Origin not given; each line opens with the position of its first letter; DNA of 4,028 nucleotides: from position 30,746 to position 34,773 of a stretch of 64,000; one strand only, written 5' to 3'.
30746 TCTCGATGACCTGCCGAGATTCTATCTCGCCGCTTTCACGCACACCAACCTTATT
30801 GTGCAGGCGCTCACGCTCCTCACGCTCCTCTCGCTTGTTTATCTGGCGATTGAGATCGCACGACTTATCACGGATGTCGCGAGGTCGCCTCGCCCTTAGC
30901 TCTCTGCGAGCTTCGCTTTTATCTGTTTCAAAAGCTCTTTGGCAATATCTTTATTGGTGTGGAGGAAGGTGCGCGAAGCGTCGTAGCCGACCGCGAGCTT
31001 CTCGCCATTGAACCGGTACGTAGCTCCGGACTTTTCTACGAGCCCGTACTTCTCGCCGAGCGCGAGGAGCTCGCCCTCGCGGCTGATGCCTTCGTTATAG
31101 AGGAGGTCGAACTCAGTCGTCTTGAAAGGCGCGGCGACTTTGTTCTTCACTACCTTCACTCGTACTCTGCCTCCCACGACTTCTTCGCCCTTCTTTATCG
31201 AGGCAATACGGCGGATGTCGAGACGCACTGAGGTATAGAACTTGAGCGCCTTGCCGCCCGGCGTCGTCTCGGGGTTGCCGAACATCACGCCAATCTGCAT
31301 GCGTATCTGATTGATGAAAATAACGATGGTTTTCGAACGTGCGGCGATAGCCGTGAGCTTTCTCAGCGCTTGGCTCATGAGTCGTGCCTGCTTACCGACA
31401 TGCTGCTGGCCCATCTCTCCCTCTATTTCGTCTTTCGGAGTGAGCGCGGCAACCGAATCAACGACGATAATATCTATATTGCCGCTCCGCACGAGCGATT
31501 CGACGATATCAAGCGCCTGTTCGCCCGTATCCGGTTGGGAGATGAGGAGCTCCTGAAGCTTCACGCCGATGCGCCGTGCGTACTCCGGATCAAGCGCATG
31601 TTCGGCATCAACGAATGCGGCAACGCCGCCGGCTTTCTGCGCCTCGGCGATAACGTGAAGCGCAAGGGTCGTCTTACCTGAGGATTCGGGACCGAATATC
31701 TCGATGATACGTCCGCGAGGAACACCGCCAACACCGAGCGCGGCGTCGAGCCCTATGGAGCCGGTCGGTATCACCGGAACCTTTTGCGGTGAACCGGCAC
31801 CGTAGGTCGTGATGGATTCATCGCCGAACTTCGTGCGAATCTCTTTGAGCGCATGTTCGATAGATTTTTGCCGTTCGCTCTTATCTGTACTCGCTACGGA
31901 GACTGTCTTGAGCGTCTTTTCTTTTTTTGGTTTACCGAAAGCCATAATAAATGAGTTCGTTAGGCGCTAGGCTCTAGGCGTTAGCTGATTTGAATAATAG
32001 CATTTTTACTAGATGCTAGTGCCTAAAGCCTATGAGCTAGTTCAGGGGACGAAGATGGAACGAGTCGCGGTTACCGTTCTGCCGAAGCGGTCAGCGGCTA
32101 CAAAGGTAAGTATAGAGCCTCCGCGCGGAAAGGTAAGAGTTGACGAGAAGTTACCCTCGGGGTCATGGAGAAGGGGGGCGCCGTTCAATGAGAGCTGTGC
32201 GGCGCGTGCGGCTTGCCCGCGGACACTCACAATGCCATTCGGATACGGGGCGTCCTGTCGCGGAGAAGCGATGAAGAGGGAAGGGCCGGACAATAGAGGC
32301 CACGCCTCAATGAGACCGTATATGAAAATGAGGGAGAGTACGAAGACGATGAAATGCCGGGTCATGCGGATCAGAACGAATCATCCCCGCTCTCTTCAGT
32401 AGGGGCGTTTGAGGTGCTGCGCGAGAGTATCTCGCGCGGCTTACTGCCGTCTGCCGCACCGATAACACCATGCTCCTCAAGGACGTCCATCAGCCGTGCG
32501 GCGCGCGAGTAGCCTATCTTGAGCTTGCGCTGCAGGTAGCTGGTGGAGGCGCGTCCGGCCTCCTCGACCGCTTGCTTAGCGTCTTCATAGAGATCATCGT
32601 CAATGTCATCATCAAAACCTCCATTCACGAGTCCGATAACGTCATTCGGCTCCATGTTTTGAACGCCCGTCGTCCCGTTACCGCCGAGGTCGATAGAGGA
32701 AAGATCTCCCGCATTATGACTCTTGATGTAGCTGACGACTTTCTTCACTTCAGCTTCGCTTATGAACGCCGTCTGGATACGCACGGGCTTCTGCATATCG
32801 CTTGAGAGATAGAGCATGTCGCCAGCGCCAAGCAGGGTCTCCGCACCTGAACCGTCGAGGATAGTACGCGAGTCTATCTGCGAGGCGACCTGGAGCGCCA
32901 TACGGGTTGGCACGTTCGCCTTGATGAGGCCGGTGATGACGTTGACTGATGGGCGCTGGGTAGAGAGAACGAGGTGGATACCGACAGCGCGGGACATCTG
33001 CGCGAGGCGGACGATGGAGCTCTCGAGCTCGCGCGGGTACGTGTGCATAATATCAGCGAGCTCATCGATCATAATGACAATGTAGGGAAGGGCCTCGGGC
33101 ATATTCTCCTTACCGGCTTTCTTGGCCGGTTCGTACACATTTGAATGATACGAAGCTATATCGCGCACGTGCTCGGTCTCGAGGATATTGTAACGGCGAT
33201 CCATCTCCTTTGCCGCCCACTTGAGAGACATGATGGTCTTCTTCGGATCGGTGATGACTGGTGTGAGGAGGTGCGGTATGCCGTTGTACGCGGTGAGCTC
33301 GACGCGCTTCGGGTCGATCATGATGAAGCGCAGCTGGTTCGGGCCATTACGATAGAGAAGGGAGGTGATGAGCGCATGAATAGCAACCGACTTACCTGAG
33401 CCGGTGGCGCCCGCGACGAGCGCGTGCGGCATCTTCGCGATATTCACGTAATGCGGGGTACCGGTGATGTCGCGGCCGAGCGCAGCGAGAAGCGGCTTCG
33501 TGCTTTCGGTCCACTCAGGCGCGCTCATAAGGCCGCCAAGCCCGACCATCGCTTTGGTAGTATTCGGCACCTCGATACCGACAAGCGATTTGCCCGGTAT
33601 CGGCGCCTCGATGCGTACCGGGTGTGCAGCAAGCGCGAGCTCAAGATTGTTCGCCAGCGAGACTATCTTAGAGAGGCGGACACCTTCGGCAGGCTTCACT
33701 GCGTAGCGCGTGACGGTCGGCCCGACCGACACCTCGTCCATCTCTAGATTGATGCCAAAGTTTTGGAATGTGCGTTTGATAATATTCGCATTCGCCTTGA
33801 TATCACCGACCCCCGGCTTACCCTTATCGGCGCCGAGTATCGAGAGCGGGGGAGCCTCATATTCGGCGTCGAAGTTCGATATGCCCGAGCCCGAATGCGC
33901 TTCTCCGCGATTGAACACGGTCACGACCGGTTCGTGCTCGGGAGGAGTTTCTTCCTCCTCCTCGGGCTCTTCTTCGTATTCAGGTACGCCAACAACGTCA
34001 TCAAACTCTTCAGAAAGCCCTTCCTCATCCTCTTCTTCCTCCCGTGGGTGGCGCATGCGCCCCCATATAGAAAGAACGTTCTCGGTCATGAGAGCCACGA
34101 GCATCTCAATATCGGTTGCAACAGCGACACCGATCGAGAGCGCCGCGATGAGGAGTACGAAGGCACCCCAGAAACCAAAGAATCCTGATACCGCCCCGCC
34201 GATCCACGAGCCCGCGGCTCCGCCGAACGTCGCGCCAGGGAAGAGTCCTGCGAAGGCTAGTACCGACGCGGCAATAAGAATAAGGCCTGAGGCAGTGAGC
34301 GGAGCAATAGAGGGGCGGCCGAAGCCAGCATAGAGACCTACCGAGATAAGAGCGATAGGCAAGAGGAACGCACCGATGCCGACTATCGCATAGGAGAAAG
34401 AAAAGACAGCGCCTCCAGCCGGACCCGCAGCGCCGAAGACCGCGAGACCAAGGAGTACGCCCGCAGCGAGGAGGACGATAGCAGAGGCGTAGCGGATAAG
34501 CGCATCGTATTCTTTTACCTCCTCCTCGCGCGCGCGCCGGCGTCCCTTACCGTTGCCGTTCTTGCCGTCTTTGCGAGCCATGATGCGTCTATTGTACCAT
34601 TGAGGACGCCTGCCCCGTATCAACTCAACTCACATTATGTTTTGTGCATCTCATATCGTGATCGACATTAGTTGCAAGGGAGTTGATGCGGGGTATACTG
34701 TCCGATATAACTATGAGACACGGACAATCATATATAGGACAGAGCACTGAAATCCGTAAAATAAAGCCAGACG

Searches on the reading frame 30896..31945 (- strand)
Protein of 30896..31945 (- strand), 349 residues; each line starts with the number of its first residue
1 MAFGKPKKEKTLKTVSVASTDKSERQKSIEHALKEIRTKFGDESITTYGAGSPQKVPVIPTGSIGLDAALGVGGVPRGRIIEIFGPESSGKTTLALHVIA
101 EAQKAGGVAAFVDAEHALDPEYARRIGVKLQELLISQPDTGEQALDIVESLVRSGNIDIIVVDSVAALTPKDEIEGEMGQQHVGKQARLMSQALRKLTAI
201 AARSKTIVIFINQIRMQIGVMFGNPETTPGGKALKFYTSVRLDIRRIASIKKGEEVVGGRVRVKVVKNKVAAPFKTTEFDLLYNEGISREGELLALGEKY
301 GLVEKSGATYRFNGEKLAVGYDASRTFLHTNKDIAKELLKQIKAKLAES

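Call 78: search_protein_families(library=pfam, proteins=[window:30896-31945:-], max_evalue=0.0001)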
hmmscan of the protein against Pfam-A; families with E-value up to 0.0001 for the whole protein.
window:30896-31945:- (349 aa): 7 families
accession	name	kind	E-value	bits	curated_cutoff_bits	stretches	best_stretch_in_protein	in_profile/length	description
PF00154.27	RecA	-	1.2e-133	444.9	27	1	27-288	1-262/262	recA bacterial DNA recombination protein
PF21096.2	RecA_C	-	8.3e-13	48.7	27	1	291-346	1-56/57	RecA C-terminal domain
PF08423.17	Rad51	-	4.6e-11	42.9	22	1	56-247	5-212/244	Rad51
PF06745.19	ATPase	-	2e-07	31.1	26.6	1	59-131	1-75/231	KaiC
PF02283.22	CobU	-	8e-06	25.9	27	1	83-218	3-129/168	Cobinamide kinase / cobinamide phosphate guanyltransferase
PF01637.24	ATPase_2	-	8.2e-06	26.2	33.2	1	79-218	21-123/225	ATPase domain predominantly from Archaea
PF13191.12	AAA_16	-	8.6e-05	23.5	32.6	0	74-213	20-140/167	AAA ATPase domain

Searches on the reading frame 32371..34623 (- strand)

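Call 78: search_protein_families(library=pfam, proteins=[window:32371-34623:-], max_evalue=0.0001)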
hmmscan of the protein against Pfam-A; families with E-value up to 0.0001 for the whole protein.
window:32371-34623:- (750 aa): 4 families
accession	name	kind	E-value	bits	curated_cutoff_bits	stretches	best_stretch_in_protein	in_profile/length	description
PF01580.24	FtsK_SpoIIIE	-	5.6e-61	206.2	24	1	369-560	9-221/221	FtsK/SpoIIIE family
PF17854.6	FtsK_alpha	-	7.4e-27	93.9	22.9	1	258-354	2-101/101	FtsK alpha domain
PF09397.16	FtsK_gamma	-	5e-26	90.6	30.6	1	675-733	3-61/63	Ftsk gamma domain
PF01935.23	DUF87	-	6.1e-06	26.9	23.2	1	387-528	10-103/220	Helicase HerA, central domain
